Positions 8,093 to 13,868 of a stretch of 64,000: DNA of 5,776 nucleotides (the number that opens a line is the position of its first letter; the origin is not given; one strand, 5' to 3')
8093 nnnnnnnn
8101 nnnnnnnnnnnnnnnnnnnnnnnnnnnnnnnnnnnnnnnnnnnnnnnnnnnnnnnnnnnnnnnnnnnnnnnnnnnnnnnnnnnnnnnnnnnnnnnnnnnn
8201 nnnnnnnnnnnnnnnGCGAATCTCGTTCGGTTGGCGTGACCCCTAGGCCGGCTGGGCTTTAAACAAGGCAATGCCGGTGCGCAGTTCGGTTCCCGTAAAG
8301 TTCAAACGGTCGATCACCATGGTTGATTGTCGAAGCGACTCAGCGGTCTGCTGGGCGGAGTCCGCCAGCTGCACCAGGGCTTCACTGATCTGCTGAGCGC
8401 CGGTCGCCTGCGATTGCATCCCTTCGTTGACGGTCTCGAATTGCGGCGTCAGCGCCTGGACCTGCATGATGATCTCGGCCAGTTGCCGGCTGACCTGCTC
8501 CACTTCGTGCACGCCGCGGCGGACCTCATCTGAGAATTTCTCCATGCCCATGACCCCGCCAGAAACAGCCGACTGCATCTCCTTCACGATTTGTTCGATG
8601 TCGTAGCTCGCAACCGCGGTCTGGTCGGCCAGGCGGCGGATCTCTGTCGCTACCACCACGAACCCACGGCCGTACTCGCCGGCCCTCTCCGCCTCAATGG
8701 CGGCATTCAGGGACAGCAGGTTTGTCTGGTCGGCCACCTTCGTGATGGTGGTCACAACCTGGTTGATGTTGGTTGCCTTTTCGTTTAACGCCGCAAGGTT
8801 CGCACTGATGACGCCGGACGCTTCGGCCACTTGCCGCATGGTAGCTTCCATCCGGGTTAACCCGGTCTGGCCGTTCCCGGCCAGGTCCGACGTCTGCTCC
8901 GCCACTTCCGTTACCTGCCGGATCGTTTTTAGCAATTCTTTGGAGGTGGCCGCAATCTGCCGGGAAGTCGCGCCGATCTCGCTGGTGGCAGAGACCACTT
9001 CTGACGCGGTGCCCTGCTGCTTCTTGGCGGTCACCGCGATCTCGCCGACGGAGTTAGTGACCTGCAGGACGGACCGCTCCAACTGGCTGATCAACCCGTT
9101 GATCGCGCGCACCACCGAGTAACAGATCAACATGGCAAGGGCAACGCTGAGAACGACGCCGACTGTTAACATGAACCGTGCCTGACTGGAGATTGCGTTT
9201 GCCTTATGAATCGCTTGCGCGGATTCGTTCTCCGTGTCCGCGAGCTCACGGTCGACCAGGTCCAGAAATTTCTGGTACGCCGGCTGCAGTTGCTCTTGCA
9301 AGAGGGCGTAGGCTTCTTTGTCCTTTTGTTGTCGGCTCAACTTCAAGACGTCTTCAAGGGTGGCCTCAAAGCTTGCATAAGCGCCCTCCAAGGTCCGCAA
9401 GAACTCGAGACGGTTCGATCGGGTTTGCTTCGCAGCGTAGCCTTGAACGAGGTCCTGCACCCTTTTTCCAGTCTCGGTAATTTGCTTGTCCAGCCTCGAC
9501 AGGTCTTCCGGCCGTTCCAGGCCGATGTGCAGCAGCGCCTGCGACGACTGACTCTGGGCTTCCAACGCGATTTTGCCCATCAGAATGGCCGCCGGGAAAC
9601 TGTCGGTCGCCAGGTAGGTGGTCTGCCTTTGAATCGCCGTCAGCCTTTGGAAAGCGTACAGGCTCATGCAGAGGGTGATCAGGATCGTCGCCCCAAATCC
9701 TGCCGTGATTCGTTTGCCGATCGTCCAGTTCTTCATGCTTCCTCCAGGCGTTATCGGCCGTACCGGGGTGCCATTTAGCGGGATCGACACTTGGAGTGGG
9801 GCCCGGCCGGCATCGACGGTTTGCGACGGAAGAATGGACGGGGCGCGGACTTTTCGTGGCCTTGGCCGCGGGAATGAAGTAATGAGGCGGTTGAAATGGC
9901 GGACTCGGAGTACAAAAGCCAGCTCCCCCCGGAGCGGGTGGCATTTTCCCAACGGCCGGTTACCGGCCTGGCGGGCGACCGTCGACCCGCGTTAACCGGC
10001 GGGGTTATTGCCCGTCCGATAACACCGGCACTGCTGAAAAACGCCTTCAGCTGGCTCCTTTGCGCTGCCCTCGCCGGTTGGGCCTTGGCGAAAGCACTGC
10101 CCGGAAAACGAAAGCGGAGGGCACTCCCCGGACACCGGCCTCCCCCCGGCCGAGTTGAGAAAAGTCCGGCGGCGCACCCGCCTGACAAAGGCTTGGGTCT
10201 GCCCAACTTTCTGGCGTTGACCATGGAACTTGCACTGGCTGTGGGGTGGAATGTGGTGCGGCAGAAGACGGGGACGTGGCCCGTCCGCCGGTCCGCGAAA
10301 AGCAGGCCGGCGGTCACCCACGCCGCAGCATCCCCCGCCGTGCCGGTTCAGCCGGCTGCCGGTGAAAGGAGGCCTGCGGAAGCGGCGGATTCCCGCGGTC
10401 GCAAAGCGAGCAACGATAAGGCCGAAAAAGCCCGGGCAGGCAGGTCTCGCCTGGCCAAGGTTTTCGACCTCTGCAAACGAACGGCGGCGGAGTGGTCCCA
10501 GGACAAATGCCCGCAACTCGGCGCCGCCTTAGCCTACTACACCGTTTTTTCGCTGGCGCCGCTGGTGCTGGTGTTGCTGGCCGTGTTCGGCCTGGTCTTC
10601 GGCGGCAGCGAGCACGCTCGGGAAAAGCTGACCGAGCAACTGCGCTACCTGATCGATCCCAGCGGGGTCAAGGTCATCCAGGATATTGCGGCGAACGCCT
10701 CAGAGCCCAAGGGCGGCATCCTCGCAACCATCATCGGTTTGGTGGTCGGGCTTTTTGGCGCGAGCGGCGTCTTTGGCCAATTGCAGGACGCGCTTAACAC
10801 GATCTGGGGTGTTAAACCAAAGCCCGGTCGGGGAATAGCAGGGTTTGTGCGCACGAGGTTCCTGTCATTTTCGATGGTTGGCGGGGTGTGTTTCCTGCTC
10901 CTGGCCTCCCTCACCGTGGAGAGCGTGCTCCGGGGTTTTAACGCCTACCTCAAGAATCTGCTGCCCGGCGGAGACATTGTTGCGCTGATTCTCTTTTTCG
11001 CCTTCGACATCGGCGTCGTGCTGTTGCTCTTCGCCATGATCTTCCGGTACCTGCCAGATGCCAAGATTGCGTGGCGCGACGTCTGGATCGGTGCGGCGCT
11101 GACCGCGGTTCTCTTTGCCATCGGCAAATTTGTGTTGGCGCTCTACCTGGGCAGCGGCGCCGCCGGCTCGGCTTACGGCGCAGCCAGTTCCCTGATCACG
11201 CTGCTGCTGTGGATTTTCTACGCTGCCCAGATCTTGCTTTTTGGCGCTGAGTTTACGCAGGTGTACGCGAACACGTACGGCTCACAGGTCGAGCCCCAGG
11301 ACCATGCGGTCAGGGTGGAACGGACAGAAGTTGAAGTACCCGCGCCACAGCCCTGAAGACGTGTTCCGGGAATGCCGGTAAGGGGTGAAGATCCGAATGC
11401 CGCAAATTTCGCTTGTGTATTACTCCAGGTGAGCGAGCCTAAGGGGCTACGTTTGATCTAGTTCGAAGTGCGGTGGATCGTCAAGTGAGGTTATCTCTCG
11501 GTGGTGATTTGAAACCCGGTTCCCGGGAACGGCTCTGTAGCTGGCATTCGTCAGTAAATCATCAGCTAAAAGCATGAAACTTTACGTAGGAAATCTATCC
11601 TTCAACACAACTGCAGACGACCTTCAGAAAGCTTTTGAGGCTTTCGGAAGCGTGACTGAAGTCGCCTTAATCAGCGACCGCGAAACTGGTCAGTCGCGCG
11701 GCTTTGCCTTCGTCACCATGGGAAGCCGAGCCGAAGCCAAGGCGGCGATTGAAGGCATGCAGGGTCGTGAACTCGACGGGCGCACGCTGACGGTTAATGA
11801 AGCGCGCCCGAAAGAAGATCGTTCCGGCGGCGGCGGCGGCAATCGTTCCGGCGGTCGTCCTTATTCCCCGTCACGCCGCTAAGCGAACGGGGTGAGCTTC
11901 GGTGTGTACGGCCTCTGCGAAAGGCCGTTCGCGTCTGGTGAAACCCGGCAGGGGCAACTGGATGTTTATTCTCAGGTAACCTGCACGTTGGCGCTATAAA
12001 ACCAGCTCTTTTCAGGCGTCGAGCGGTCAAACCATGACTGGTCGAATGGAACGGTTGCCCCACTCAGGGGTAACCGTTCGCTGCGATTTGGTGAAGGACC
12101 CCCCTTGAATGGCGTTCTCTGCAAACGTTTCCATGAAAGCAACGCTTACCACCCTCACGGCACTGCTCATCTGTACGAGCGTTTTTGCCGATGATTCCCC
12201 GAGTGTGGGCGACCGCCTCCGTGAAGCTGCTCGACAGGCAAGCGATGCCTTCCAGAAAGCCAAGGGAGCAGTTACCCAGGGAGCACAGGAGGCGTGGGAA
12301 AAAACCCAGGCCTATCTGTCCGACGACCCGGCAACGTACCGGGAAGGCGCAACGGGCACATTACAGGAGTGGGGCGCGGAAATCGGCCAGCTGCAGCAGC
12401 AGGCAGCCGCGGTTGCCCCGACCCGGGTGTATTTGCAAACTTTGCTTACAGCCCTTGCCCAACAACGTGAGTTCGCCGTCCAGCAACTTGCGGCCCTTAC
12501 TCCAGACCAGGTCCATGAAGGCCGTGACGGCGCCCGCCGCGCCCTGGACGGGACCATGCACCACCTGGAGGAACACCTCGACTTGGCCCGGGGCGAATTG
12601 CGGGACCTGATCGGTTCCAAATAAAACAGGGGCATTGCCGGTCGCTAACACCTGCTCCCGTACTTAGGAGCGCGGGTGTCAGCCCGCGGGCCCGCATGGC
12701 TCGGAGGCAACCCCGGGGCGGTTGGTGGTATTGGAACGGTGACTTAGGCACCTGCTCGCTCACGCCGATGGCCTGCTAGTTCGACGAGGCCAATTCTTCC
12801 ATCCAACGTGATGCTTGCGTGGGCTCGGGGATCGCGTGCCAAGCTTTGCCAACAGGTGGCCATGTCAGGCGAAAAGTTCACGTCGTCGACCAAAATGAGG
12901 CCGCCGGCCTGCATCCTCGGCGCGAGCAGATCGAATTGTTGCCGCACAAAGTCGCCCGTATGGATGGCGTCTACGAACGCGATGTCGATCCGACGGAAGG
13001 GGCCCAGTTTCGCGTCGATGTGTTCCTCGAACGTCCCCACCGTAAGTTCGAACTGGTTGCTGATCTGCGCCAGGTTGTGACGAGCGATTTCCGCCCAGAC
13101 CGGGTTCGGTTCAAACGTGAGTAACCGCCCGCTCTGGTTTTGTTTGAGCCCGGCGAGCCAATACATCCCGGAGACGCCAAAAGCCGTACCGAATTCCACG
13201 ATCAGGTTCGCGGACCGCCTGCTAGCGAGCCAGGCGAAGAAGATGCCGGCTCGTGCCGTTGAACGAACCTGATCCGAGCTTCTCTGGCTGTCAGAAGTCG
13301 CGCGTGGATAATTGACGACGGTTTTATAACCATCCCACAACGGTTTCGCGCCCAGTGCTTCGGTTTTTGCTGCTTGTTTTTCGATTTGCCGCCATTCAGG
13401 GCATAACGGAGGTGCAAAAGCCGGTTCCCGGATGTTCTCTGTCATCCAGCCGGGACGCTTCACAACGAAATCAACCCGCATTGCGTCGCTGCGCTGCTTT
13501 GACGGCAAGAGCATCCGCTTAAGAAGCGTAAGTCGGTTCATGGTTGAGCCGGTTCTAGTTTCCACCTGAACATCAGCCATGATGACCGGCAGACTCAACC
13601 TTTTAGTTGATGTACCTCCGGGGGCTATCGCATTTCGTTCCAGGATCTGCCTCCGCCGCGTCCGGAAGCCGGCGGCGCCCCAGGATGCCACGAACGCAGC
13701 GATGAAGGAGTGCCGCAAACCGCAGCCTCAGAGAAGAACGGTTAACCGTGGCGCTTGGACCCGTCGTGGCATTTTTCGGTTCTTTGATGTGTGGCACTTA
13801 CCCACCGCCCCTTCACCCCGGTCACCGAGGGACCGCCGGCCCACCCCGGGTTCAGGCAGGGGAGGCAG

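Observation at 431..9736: Wsp-order chemosensory operon whose terminal gene is a receiver-histidine kinase-receiver hybrid instead of a WspR diguanylate cyclase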

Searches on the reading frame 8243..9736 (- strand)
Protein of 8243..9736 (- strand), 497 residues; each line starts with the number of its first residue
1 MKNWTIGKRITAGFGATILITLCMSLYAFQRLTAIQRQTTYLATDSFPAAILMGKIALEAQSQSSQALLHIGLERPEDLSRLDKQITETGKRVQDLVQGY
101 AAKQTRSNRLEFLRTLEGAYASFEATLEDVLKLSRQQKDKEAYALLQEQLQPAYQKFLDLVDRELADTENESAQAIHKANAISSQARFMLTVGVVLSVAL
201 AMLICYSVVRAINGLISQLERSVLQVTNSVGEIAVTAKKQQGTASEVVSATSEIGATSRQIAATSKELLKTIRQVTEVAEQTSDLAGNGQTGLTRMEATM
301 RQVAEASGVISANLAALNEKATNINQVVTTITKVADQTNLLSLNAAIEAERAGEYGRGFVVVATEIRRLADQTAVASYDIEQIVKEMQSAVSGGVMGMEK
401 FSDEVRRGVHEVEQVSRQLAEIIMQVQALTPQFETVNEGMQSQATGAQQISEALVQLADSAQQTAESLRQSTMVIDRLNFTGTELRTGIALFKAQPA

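Call 3: search_protein_families(library=pfam, proteins=[window:8243-9736:-], max_evalue=0.01)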
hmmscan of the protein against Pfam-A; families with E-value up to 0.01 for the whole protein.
window:8243-9736:- (497 aa): 2 families
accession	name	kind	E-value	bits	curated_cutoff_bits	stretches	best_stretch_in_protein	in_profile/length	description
PF00015.26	MCPsignal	-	7e-36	124.1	34.6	1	276-458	1-169/172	Methyl-accepting chemotaxis protein (MCP) signalling domain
PF12729.13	4HB_MCP_1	-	6.6e-15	55.6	27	1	3-180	1-177/181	Four helix bundle sensory module for signal transduction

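Call 4: search_protein_families(library=ncbifam, proteins=[window:8243-9736:-], max_evalue=0.01)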
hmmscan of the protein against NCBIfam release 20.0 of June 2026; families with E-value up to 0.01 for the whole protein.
window:8243-9736:- (497 aa): 14 families
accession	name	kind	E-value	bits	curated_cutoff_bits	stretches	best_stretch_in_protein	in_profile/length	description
NF041847.1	transduc_aer2_vibrio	equivalog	5.5e-26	91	1200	1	209-493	490-753/804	aerotaxis transducer Aer2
NF058645.1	MCPCtpMPsAe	equivalog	1.8e-24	86.4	900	1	208-492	272-556/558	methyl-accepting chemotaxis protein CtpM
NF047851.1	MCPCitTducer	equivalog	1.6e-19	70.4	900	1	218-495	261-517/553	methyl-accepting chemotaxis citrate transducer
NF050802.1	AspChtxCcaA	equivalog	7.1e-19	67.6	1300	1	225-430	483-681/700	aspartate chemotaxis receptor CcaA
NF007309.0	PRK09793.1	equivalog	2.9e-17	62.8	903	1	232-493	272-512/533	methyl-accepting chemotaxis protein IV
NF011615.0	PRK15041.1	equivalog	8.7e-17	61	947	1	213-495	257-518/554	methyl-accepting chemotaxis protein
NF011622.0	PRK15048.1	equivalog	1e-16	61.2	900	1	229-456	278-490/553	methyl-accepting chemotaxis protein II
TIGR02168.1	SMC_prok_B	equivalog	1.1e-05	23.5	567.35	1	215-469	684-948/1181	chromosome segregation protein SMC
NF038218.1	IcmG_DotF_IVB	equivalog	0.0004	20.1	200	1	158-340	16-181/266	type IVB secretion system protein IcmG/DotF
NF047515.1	SpiroCoCo_C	equivalog_domain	0.0013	17.9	125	1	215-339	47-169/313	SpiroCoCo family coiled-coil protein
TIGR04527.1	mycoplas_twoTM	subfamily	0.0014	18.4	125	0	189-339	13-167/248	MG_279/MG_280 family protein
NF002572.0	PRK02224.1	equivalog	0.0021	16.4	1087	1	291-479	220-390/888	DNA double-strand break repair ATPase Rad50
NF009086.0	PRK12421.1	equivalog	0.0035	16.3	318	1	400-490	193-282/389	ATP phosphoribosyltransferase regulatory subunit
TIGR00996.1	Mtu_fam_mce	paralog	0.0052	16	140.5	0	209-304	173-268/291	MCE family protein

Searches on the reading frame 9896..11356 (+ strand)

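Call 38: search_protein_families(library=ncbifam, proteins=[window:9896-11356:+], max_evalue=0.00001)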
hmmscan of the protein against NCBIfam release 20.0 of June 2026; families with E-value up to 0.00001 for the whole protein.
window:9896-11356:+ (486 aa): 4 families
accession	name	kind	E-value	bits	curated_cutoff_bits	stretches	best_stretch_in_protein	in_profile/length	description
TIGR00765.1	yihY_not_rbn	subfamily_domain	7.8e-25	88.2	73.15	1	198-456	8-255/259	YihY family inner membrane protein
NF002457.0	PRK01637.1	equivalog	2.1e-22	79.7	307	1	183-460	10-277/295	virulence factor BrkB family protein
NF003256.0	PRK04214.1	equivalog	3.4e-22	79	500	1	197-458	24-274/412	ribonuclease BN/unknown domain fusion protein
TIGR00766.1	TIGR00766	equivalog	3.7e-18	65.8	213.65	1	205-453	15-256/263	inner membrane protein YhjD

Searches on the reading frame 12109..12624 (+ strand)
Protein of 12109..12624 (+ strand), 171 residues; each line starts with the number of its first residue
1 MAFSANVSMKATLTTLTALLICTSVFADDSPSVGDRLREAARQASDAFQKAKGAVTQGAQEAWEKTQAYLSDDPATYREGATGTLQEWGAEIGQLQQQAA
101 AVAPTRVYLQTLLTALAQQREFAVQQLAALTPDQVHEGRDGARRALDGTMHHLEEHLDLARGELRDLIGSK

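Call 38: search_protein_families(library=ncbifam, proteins=[window:12109-12624:+], max_evalue=0.00001)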
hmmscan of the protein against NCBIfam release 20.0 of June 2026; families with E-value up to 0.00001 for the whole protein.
window:12109-12624:+ (171 aa): 1 family
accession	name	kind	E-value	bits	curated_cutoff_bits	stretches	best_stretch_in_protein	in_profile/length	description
NF052504.1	sll1863_fam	domain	5.3e-06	26.6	35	0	76-134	4-63/93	sll1863 family stress response protein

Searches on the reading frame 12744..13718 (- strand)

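Call 38: search_protein_families(library=ncbifam, proteins=[window:12744-13718:-], max_evalue=0.00001)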
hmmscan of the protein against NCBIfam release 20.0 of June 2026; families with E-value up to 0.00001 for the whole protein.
window:12744-13718:- (324 aa): 0 families

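Call 71: search_protein_families(library=pfam, proteins=[window:12744-13718:-], max_evalue=0.001)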
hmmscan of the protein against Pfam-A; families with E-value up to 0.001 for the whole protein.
window:12744-13718:- (324 aa): 1 family
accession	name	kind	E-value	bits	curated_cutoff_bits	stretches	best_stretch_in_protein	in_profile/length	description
PF13578.12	Methyltransf_24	-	5.6e-19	69.4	26.3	1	174-280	1-105/105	Methyltransferase domain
